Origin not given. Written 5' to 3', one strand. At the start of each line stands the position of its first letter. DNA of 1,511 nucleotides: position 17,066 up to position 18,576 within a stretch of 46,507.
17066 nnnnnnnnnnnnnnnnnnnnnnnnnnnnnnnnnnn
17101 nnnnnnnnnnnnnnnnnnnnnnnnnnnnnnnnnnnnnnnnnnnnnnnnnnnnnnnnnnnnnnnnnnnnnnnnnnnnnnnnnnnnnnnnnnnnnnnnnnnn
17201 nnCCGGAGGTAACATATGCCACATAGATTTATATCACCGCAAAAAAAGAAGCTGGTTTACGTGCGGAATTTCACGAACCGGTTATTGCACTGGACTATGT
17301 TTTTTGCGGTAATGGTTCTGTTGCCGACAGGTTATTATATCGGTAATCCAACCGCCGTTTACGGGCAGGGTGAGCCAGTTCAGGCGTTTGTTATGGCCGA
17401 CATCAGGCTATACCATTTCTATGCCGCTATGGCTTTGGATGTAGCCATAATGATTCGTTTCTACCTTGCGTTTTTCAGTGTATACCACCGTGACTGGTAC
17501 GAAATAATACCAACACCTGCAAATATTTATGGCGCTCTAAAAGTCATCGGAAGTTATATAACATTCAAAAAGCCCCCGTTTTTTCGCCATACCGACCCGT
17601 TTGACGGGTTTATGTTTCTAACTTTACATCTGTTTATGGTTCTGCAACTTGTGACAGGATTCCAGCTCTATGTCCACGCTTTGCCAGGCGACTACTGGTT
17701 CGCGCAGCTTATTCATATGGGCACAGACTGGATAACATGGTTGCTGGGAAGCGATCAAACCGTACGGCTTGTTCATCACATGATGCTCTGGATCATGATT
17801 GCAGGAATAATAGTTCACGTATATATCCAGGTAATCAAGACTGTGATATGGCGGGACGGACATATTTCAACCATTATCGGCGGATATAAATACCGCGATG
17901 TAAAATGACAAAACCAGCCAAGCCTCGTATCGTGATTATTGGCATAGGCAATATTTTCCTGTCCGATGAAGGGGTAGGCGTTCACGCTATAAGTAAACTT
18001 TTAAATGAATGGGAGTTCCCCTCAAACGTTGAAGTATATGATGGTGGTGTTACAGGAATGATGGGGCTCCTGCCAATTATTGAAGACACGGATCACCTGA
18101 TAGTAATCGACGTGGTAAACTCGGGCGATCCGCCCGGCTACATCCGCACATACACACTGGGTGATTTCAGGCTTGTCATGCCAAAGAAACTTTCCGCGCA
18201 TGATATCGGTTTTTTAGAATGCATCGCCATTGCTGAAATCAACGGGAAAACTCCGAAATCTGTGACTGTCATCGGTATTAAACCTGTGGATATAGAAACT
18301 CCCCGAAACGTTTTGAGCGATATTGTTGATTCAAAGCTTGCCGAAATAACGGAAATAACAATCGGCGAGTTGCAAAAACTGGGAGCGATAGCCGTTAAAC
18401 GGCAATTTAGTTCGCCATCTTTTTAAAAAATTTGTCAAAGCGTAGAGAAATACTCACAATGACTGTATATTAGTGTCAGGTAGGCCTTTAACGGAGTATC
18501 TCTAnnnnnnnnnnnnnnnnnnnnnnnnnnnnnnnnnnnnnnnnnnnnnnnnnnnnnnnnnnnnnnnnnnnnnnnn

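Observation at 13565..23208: Uptake hydrogenase embedded in a dense multihaem / dihaem-b island: candidate H2-to-cytochrome electron conduit with a non-textbook layout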

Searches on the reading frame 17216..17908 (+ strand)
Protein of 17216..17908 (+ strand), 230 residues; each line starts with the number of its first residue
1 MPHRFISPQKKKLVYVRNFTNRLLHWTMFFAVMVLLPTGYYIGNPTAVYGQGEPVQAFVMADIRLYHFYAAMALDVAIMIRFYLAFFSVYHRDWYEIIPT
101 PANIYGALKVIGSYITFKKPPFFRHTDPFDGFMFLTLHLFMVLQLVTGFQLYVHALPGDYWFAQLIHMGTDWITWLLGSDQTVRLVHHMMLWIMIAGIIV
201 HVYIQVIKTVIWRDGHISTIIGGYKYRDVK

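Call 4: search_protein_families(library=pfam, proteins=[window:17216-17908:+], max_evalue=0.01)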
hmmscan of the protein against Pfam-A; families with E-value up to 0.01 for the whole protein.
window:17216-17908:+ (230 aa): 2 families
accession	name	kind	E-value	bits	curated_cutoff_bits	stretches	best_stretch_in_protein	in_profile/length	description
PF01292.26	Ni_hydr_CYTB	-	1.2e-20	74.5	30.1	1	20-223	5-179/179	Prokaryotic cytochrome b561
PF14358.11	DUF4405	-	0.0022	18.9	26.7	1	135-204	4-64/66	Domain of unknown function (DUF4405)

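Call 20: search_protein_families(library=ncbifam, proteins=[window:17216-17908:+], max_evalue=0.001)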
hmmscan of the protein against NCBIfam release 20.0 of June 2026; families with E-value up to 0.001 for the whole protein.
window:17216-17908:+ (230 aa): 3 families
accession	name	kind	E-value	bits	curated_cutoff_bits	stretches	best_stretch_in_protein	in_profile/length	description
TIGR02125.1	CytB-hydogenase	equivalog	5.5e-34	117.5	121.5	1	21-228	7-211/212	Ni/Fe-hydrogenase, b-type cytochrome subunit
NF007551.0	PRK10171.1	equivalog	9.9e-20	71.2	442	1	15-226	12-223/235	Ni/Fe-hydrogenase b-type cytochrome subunit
TIGR01583.1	formate-DH-gamm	equivalog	0.00018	21.6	115.85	1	20-225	8-185/204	formate dehydrogenase subunit gamma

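Call 21: search_solved_structures(query=window:17216-17908:+, max_evalue=1, show_alignments=3)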
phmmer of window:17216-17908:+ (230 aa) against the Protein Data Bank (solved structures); distinct sequences matched with E-value up to 1: 1.
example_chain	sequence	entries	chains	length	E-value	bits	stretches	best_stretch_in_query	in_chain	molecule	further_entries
4gd3_A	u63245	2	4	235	5.9e-16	62.1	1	15-226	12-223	Ni/Fe-hydrogenase 1 B-type cytochrome subunit | Probable Ni/Fe-hydrogenase 1 B-type cytochrome subunit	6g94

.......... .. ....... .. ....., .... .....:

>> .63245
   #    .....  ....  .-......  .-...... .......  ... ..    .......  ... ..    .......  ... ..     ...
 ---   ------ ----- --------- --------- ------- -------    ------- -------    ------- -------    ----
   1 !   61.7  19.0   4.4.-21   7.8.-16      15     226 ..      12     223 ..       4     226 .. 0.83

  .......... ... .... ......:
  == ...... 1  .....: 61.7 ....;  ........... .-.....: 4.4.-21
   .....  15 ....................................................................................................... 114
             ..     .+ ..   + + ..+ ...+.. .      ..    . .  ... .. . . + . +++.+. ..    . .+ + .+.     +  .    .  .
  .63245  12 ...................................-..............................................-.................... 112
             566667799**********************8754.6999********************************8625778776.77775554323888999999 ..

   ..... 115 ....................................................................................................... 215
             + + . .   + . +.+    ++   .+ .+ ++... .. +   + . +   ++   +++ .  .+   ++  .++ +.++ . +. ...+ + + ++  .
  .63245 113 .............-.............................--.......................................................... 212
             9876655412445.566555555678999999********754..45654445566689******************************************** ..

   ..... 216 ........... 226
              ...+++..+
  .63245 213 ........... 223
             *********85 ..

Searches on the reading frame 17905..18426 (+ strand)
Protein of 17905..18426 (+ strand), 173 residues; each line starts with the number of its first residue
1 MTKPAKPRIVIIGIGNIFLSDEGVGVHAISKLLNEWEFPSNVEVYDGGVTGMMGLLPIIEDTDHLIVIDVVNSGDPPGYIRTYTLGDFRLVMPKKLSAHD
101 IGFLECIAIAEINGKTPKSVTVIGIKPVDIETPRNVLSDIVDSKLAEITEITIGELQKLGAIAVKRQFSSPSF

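Call 4: search_protein_families(library=pfam, proteins=[window:17905-18426:+], max_evalue=0.01)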
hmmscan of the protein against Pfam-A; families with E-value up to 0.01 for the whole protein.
window:17905-18426:+ (173 aa): 1 family
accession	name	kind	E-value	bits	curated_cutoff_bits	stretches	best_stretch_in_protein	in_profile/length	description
PF01750.23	HycI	-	4.4e-22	78.7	23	1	26-153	1-128/130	Hydrogenase maturation protease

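Call 20: search_protein_families(library=ncbifam, proteins=[window:17905-18426:+], max_evalue=0.001)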
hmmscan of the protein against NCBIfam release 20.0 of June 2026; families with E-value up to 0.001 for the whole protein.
window:17905-18426:+ (173 aa): 7 families
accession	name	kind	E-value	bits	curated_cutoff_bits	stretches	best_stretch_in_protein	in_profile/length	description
TIGR00140.1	hupD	subfamily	2.5e-39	134.7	151.8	1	9-160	1-151/151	HyaD/HybD family hydrogenase maturation endopeptidase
TIGR00072.1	hydrog_prot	superfamily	7.6e-35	120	47.45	1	10-154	1-143/145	hydrogenase maturation protease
NF007777.0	PRK10466.1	equivalog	1.5e-28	99.6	190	1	8-167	2-160/164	HyaD/HybD family hydrogenase maturation endopeptidase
NF045519.1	NiFeSe_H2_mat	exception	2.6e-28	98.8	190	1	8-157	2-148/152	NiFeSe hydrogenase maturation protease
NF007616.0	PRK10264.1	equivalog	2.5e-26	92.6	261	1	7-162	4-159/195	hydrogenase 1 maturation protease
TIGR00130.1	frhD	equivalog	6.7e-16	58.7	134.95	1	7-157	3-152/153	coenzyme F420-reducing hydrogenase, FrhD protein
TIGR00142.1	hycI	equivalog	5.5e-06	26.2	119.1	1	10-151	2-137/146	hydrogenase maturation peptidase HycI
